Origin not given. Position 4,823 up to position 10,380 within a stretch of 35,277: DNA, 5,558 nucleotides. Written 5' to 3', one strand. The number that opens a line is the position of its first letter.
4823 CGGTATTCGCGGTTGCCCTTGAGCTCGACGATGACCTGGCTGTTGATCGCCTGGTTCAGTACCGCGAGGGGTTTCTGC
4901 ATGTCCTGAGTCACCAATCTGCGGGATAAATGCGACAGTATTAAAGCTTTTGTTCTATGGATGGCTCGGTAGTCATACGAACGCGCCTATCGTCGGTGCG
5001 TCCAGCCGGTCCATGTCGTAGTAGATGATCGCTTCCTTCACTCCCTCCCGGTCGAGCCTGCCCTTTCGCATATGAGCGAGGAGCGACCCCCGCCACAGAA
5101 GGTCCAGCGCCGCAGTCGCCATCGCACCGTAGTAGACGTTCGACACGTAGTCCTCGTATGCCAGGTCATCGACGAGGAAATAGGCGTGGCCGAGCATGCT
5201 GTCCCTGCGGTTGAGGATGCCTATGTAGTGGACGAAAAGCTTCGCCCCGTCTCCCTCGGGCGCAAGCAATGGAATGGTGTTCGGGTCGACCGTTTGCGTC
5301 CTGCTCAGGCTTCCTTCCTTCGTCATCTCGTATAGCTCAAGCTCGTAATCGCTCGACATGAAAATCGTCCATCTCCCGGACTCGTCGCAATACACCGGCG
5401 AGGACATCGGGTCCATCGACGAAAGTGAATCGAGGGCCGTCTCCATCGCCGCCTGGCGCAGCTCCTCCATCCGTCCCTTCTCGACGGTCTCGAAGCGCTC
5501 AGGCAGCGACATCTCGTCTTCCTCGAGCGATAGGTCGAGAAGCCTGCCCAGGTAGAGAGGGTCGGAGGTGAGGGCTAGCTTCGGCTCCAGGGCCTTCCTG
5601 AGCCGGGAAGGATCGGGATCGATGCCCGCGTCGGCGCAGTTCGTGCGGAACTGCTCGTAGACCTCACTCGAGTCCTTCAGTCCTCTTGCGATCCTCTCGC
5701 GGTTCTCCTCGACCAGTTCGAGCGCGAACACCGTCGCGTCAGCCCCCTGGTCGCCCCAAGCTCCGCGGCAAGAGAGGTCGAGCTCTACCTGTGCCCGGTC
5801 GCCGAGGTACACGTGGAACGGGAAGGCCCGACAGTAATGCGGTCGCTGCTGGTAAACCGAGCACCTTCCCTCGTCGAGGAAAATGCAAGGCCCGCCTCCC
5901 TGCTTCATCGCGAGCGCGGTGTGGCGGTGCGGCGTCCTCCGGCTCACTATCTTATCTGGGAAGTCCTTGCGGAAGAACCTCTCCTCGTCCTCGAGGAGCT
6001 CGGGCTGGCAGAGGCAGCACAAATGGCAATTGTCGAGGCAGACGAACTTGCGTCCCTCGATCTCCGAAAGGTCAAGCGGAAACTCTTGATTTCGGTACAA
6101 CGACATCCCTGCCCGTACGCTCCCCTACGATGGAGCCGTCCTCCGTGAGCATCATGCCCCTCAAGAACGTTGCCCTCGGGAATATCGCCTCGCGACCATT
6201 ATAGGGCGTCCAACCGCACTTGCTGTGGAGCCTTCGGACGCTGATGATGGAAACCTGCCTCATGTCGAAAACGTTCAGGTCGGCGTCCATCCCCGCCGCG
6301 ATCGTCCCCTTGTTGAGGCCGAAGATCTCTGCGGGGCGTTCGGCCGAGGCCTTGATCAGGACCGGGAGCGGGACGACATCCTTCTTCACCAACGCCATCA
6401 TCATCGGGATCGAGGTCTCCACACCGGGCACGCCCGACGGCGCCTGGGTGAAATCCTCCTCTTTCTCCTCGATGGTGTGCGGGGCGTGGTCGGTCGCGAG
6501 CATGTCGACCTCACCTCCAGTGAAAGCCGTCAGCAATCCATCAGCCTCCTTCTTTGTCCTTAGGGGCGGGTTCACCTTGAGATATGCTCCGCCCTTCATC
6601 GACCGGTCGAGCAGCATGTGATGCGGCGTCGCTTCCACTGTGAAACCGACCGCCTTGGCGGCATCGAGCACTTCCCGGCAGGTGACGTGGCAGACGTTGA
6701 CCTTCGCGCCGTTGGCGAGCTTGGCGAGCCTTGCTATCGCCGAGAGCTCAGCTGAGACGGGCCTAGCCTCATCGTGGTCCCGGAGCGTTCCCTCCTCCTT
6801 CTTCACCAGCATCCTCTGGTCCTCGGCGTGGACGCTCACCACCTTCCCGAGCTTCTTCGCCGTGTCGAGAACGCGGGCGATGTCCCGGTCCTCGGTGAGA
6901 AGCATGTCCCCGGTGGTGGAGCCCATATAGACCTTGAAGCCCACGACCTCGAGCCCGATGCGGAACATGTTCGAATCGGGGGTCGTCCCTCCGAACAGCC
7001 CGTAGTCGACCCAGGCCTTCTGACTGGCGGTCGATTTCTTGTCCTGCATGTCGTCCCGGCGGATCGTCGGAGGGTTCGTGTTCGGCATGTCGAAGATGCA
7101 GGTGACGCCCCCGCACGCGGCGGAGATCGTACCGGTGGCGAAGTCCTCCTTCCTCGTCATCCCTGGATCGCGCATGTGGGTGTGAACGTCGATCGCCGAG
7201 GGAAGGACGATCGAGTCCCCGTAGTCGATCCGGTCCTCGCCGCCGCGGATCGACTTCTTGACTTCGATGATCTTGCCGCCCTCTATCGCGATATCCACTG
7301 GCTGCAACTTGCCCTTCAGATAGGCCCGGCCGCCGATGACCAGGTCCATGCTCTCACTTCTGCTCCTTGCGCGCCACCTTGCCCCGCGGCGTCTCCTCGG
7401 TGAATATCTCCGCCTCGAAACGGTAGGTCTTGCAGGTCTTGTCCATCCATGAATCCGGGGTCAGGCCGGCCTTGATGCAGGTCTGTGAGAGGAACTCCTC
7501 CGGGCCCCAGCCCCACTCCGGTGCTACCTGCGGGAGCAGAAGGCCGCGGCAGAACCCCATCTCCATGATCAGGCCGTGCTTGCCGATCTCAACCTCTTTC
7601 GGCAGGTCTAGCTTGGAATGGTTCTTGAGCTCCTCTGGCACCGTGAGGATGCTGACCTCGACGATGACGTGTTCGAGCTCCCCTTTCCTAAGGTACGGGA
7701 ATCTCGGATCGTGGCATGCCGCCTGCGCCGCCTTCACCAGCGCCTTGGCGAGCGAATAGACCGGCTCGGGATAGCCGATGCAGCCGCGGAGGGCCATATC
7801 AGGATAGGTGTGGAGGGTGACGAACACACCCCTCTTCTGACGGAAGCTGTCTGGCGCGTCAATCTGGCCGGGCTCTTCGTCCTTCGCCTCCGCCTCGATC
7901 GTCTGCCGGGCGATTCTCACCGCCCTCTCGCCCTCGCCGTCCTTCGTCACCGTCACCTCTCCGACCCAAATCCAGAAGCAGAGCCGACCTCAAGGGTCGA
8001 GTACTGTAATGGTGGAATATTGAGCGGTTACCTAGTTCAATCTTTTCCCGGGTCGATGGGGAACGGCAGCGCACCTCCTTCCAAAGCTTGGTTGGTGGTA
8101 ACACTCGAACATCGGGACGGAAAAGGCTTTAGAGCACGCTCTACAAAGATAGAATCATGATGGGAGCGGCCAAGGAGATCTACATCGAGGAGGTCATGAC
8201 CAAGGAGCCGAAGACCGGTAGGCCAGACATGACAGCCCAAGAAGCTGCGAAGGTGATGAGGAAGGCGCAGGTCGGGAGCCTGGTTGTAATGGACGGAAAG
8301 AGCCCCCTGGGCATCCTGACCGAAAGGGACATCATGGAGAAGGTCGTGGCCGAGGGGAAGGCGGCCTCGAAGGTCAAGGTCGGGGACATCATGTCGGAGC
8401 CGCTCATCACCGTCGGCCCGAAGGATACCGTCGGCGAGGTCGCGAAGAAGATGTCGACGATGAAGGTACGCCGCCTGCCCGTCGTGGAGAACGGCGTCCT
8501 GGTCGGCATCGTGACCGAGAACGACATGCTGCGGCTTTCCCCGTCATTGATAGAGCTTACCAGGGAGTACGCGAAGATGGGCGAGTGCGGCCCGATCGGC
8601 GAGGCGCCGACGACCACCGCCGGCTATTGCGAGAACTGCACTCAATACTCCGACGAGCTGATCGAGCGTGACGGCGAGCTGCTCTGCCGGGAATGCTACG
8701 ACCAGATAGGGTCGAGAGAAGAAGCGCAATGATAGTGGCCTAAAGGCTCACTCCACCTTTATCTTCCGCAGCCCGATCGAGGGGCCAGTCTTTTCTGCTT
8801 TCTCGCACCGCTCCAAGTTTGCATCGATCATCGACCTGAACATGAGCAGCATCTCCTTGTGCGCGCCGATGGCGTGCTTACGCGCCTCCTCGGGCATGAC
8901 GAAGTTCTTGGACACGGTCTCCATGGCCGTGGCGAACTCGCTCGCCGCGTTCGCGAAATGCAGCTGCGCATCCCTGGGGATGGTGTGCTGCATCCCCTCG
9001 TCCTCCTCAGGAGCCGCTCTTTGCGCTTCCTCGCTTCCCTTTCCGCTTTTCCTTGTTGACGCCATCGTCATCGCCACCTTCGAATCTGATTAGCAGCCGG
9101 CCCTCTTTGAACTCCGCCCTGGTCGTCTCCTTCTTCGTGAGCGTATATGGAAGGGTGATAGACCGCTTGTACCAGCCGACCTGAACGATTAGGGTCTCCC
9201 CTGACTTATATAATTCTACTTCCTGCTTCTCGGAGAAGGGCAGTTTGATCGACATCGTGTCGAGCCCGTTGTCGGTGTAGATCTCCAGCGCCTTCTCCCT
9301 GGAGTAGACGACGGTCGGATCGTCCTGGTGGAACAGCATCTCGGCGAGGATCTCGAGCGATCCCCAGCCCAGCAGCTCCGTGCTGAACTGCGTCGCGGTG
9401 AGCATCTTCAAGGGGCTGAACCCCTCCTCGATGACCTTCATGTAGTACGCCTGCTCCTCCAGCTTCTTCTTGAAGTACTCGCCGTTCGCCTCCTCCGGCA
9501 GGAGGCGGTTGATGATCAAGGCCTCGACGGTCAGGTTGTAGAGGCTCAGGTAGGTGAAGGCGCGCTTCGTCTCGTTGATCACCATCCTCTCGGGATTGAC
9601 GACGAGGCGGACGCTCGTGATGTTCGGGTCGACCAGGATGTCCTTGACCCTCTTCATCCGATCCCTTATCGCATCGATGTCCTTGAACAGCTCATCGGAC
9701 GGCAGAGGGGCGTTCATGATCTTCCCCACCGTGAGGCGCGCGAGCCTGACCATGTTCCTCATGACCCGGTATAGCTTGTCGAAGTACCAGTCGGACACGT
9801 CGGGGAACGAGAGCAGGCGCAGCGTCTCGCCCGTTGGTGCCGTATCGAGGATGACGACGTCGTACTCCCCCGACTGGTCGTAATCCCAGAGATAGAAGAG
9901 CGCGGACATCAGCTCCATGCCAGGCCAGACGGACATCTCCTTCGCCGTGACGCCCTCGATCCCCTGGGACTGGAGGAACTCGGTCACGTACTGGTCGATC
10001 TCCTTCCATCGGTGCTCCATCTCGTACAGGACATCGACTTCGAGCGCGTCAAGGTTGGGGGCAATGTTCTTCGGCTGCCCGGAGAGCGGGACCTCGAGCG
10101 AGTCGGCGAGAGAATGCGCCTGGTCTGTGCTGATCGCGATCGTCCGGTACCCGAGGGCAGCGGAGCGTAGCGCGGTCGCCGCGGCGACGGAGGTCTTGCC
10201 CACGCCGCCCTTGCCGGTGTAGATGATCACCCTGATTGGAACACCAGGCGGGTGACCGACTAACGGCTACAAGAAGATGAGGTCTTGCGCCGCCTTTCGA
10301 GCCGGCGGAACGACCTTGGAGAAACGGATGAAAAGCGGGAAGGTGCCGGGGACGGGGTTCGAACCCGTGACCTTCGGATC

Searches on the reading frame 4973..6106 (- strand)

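Call 64: search_protein_families(library=pfam, proteins=[window:4973-6106:-], max_evalue=0.0001)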
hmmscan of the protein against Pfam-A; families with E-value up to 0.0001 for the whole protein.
window:4973-6106:- (377 aa): 1 family
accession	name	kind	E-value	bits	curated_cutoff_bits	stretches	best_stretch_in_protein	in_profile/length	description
PF03692.20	CxxCxxCC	-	7.5e-09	36.6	23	1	23-103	2-74/85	Putative zinc- or iron-chelating domain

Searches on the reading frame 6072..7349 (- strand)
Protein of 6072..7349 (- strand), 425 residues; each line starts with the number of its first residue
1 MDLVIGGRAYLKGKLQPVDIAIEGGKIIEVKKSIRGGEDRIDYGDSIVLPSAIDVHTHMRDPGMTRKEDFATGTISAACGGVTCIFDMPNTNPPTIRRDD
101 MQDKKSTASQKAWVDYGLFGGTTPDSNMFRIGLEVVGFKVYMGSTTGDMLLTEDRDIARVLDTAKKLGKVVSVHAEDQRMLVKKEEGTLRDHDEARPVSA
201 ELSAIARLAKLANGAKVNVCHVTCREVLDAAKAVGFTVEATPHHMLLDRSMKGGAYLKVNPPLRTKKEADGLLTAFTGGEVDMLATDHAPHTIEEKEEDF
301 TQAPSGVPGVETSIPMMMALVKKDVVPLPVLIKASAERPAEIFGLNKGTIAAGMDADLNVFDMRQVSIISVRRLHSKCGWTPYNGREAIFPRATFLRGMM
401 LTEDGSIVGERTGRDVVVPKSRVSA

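Call 64: search_protein_families(library=pfam, proteins=[window:6072-7349:-], max_evalue=0.0001)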
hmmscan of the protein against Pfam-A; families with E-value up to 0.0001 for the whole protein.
window:6072-7349:- (425 aa): 2 families
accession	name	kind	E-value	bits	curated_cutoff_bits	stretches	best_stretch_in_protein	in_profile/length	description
PF01979.26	Amidohydro_1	-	2e-16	60.6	25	1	47-363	1-320/345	Amidohydrolase family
PF07969.17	Amidohydro_3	-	1.4e-05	25.2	29.7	0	326-365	407-447/472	Amidohydrolase family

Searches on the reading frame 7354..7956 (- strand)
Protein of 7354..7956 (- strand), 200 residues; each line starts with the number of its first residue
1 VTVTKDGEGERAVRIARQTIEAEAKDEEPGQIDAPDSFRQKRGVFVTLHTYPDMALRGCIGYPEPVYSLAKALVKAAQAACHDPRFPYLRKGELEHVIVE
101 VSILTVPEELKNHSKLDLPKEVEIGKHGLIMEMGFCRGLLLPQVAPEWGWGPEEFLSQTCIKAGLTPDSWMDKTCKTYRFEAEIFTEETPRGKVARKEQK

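Call 64: search_protein_families(library=pfam, proteins=[window:7354-7956:-], max_evalue=0.0001)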
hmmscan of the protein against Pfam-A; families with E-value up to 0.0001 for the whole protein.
window:7354-7956:- (200 aa): 1 family
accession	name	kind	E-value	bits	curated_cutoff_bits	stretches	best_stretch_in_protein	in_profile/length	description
PF01871.22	AMMECR1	-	1.9e-52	177.6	25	1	13-185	1-168/168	AMMECR1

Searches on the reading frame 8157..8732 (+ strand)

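Call 64: search_protein_families(library=pfam, proteins=[window:8157-8732:+], max_evalue=0.0001)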
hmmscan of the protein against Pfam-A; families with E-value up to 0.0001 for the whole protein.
window:8157-8732:+ (191 aa): 1 family
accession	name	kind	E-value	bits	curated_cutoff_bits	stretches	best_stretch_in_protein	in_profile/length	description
PF00571.33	CBS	-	1.2e-30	106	24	2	75-127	1-54/57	CBS domain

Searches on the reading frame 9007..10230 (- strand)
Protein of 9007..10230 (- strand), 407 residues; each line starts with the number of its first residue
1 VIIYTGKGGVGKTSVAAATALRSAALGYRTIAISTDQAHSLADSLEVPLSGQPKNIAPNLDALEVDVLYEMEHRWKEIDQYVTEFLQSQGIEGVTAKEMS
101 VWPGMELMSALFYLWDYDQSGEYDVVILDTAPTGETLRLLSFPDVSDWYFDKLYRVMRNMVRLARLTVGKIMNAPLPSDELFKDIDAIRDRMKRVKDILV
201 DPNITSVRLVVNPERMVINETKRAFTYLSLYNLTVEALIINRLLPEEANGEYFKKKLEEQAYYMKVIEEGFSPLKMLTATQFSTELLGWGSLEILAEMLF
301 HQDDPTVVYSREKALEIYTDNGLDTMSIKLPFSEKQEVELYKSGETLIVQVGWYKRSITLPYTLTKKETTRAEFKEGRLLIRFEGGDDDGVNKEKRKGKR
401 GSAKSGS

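Call 64: search_protein_families(library=pfam, proteins=[window:9007-10230:-], max_evalue=0.0001)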
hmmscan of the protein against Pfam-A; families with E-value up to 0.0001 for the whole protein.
window:9007-10230:- (407 aa): 4 families
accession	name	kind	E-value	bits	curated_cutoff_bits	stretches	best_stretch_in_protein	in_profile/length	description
PF02374.21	ArsA_ATPase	-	8.9e-86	288.3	24.3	1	2-300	4-304/305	Anion-transporting ATPase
PF17886.7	ArsA_HSP20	-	2.2e-20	72.4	22.5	1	325-383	5-63/63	HSP20-like domain found in ArsA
PF01656.29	CbiA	-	1.5e-05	25.4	25.4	1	2-220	2-82/125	CobQ/CobB/MinD/ParA nucleotide binding domain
PF13614.12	AAA_31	-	5.9e-05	23.5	27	0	3-137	6-132/177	AAA domain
